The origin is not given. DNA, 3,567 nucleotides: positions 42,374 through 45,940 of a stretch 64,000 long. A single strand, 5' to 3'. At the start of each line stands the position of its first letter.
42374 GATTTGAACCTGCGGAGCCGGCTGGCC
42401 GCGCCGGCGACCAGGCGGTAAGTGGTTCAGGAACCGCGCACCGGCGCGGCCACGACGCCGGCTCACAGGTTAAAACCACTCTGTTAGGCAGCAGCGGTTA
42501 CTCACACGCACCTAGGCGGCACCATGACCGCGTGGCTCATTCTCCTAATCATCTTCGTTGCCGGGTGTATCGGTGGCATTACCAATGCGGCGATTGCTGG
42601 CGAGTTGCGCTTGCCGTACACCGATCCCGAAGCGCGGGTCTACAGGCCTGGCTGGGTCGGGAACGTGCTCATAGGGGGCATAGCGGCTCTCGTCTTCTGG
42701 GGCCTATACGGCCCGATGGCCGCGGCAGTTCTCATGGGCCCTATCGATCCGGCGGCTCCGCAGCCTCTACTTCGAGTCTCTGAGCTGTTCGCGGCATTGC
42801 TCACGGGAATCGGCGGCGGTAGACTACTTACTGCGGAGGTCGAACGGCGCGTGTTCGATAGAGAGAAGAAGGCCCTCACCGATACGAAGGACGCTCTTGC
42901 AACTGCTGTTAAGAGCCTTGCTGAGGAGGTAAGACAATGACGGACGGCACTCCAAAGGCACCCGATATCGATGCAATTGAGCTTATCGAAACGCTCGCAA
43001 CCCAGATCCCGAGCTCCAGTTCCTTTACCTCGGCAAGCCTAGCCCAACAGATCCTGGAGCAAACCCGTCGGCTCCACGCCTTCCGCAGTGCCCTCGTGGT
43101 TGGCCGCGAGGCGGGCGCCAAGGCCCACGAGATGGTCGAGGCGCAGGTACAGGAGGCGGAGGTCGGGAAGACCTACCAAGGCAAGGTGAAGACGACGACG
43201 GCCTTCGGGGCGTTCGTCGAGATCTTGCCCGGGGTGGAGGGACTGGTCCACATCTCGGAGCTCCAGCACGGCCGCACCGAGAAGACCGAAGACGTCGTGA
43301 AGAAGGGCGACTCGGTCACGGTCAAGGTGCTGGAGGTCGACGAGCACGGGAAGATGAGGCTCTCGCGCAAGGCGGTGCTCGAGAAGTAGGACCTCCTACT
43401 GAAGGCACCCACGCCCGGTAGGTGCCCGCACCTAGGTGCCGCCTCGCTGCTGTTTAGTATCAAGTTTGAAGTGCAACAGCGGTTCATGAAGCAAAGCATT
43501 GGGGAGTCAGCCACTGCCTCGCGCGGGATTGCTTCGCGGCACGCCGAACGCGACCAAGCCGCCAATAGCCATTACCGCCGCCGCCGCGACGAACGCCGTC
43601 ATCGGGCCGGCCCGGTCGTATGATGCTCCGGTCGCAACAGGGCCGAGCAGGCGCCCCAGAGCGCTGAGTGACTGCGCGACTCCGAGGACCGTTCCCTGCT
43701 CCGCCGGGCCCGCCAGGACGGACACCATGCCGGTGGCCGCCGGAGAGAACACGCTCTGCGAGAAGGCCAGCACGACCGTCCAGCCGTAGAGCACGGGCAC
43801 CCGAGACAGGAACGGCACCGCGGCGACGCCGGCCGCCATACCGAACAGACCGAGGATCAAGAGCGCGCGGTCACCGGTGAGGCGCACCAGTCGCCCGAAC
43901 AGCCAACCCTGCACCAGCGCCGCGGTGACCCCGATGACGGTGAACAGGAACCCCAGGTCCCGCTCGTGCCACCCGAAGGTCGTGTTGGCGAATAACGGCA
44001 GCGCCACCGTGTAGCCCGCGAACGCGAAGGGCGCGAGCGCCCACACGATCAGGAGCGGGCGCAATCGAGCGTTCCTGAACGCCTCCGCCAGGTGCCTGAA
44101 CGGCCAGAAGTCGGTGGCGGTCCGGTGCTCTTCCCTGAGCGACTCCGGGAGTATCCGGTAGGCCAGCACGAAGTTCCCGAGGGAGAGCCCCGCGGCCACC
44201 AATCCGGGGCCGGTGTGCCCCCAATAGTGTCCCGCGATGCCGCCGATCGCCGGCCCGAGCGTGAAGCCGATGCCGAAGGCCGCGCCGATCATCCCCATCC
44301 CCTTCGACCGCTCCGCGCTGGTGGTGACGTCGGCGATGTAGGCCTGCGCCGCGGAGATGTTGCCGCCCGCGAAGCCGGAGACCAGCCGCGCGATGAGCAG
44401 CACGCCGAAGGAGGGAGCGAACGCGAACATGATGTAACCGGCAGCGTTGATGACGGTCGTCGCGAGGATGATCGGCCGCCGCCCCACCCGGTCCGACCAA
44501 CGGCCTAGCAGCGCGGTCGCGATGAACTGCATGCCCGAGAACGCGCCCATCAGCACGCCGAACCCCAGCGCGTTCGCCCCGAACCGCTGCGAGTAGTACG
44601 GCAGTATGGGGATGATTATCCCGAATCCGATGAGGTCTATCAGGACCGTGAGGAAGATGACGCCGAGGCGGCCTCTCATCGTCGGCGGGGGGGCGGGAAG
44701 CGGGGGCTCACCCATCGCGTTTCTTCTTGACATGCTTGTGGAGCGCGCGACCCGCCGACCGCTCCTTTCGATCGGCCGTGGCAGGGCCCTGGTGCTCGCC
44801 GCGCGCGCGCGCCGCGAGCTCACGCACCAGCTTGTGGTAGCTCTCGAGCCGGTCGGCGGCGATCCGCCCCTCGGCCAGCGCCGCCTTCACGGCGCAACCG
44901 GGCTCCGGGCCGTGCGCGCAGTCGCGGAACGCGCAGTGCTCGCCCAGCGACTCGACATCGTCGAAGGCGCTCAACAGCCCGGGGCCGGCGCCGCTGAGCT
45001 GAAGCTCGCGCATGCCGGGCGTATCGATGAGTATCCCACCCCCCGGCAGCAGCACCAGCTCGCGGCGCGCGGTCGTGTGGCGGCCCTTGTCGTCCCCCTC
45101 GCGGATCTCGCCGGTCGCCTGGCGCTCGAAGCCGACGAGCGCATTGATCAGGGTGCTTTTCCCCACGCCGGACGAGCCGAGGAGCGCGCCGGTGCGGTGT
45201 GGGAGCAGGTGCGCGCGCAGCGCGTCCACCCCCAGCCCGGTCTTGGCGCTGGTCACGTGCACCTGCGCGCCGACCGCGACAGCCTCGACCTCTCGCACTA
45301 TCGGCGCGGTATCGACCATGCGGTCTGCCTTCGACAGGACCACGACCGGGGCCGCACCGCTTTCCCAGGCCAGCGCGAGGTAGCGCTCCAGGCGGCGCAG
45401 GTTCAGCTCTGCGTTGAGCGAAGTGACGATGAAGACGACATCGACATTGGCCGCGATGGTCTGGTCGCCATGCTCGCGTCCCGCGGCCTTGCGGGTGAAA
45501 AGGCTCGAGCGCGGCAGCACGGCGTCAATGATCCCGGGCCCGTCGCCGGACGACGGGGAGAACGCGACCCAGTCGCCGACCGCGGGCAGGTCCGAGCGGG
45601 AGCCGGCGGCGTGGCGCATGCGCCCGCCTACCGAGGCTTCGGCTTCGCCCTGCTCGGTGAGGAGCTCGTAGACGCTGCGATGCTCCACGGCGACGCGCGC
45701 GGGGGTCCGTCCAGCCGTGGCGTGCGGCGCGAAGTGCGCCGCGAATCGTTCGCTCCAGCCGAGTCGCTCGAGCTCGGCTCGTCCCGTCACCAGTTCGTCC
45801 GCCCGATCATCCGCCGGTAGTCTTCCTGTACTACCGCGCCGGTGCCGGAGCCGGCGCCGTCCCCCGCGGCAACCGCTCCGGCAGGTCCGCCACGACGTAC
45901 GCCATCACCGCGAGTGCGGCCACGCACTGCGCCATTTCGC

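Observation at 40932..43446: Low-GC island organised like an integrase-less integron cassette array with four ORFs of unknown function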

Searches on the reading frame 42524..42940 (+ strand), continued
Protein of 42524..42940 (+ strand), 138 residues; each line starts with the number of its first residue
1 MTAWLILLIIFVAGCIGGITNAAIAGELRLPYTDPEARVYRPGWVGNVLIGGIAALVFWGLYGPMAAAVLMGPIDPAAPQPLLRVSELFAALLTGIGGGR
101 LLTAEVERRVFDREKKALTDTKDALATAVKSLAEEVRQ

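Call 121: search_protein_families(library=ncbifam, proteins=[L065:7486-8622:+], max_evalue=0.001)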
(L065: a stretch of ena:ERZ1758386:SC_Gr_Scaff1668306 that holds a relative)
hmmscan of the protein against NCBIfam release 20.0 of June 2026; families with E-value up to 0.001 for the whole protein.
L065:7486-8622:+ (378 aa): 8 families
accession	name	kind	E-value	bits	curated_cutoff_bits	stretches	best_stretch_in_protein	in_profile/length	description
NF040815.2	recomb_XerA_Arch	equivalog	1.4e-18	67.4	220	1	77-358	4-254/263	site-specific tyrosine recombinase/integron integrase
TIGR02225.1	recomb_XerD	equivalog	2.7e-18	66.3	329.6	1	83-360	11-276/290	site-specific tyrosine recombinase XerD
TIGR02224.1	recomb_XerC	equivalog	4.6e-18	65.6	335.15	1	84-358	12-277/295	tyrosine recombinase XerC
NF001399.0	PRK00283.1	subfamily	1.5e-14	54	279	1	71-361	7-286/300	tyrosine recombinase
NF003462.0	PRK05084.1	equivalog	3.4e-08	32.6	267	1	316-371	303-357/360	tyrosine recombinase XerS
TIGR02249.1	integrase_gron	subfamily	4.4e-08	32.8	265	1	293-364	235-306/315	integron integrase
NF002331.0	PRK01287.1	subfamily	5.3e-07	28.9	371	1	62-358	17-312/365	site-specific tyrosine recombinase XerC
NF011946.0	PRK15417.1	equivalog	2.2e-05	23.8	435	0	293-363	250-320/337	integron integrase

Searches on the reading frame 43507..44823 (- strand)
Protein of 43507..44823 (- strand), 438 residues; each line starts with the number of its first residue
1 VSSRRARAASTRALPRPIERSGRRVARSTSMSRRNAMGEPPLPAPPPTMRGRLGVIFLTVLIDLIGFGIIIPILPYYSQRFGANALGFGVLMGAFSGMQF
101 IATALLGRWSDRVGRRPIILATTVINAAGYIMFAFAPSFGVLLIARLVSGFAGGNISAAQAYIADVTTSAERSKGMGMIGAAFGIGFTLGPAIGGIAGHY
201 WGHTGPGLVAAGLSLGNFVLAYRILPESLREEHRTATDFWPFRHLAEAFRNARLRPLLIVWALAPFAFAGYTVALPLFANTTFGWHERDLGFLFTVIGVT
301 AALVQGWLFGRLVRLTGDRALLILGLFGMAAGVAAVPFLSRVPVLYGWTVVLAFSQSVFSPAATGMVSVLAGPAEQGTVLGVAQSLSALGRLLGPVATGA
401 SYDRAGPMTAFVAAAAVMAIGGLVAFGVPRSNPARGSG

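Call 7: search_protein_families(library=pfam, proteins=[window:43507-44823:-], max_evalue=1)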
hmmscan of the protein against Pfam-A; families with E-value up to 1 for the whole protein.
window:43507-44823:- (438 aa): 7 families
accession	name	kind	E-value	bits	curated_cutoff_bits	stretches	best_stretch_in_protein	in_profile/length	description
PF07690.21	MFS_1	-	2.8e-56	191.4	33.4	2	56-313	1-266/347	Major Facilitator Superfamily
PF12832.13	MFS_1_like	-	2.2e-11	43.9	25.2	2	55-197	216-361/373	MFS_1 like family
PF00083.30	Sugar_tr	-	1.2e-07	31.5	22.3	1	88-197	48-161/452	Sugar (and other) transporter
PF13347.12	MFS_2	-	5.7e-07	28.9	27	2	207-399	175-378/427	MFS/sugar transport protein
PF06779.20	MFS_4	-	3.3e-06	27.1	26.3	2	51-214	190-355/364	Uncharacterised MFS-type transporter YbfB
PF06609.19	TRI12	-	3.6e-06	26.2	23.2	1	98-180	90-172/599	Fungal trichothecene efflux pump (TRI12)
PF09796.14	QCR10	-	0.055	13.9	27.5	1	319-343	11-35/63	Ubiquinol-cytochrome-c reductase complex subunit (QCR10)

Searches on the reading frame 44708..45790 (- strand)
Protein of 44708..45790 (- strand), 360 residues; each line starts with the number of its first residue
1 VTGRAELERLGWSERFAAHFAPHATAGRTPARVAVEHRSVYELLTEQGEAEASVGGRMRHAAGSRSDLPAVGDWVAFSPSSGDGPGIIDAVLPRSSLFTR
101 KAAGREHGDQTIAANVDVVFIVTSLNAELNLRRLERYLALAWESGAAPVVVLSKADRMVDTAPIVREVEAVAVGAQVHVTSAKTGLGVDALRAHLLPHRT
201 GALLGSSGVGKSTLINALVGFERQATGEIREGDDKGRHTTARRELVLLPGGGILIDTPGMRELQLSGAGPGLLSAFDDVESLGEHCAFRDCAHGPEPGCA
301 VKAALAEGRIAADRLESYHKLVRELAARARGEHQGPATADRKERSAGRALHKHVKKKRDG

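Call 21: find_related_loci(query=window:44708-45790:-, collection=genome_contigs, flank=10000)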
Query window:44708-45790:- (360 aa) in genome_contigs; peptide patterns used: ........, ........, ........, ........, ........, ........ (x = any residue, [..] = any of these).
157 stretches matched a pattern; 32 encode a relative of the query (tblastn E <= 1e-3); 32 distinct loci.
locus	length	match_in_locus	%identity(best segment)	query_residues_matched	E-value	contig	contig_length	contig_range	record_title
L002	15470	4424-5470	48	7-358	7e-111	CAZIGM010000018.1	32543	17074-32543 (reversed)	MAG TPA_asm: uncultured Bacillaceae bacterium isolate SRP167671_co2_263 genome assembly, contig: NODE_1791_length_32543_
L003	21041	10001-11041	49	7-356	4e-110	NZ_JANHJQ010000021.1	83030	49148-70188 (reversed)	Pseudalkalibacillus decolorationis strain DSM 14890 Scaffold21, whole genome shotgun sequence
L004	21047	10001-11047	50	7-358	4e-110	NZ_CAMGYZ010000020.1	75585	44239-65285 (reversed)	Bacillus sp. Marseille-Q3570 contig00020, whole genome shotgun sequence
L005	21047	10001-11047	50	7-358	1e-108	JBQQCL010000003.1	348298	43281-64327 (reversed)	Pseudalkalibacillus sp. R45 contig_3, whole genome shotgun sequence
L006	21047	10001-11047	49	7-358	3e-108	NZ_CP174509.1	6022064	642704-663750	Pseudalkalibacillus sp. A8 chromosome, complete genome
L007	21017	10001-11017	53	7-343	5e-108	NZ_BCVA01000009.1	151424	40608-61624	Neobacillus niacini NBRC 15566, whole genome shotgun sequence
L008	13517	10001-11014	51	7-343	1e-107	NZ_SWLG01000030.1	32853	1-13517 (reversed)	Pseudalkalibacillus caeni strain HB172195 Contig_30, whole genome shotgun sequence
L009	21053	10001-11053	50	7-358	2e-106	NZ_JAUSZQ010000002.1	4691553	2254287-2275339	Neobacillus niacini strain V4I12 Ga0505344_02, whole genome shotgun sequence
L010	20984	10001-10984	51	7-334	2e-106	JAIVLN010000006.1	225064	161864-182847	Rossellomorea aquimaris strain EaN35-1 EaN35-1_ctg0006, whole genome shotgun sequence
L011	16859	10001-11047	49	7-358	2e-106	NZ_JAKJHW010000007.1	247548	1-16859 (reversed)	Pseudalkalibacillus salsuginis strain EGI L200015 NODE_7_length_247548_cov_209.765257, whole genome shotgun sequence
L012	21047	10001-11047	49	7-358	3e-106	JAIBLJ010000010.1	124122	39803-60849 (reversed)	Alkalihalobacillus sp. YIM B00296 Scaffold10, whole genome shotgun sequence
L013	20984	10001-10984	51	7-334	9e-106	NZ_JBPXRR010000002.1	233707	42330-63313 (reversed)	Pseudalkalibacillus sp. Hm43 Hm43_ctg02, whole genome shotgun sequence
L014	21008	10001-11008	52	10-343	2e-105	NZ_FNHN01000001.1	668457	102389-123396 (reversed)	Bacillus sp. OK048, whole genome shotgun sequence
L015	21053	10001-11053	49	7-358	9e-105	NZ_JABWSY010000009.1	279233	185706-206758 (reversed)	Bacillus sp. EB106-08-02-XG196 NODE_9_length_279233_cov_92.645012, whole genome shotgun sequence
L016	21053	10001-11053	50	7-358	8e-105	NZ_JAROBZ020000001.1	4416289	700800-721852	Neobacillus driksii strain 179-C4-2-HS 1, whole genome shotgun sequence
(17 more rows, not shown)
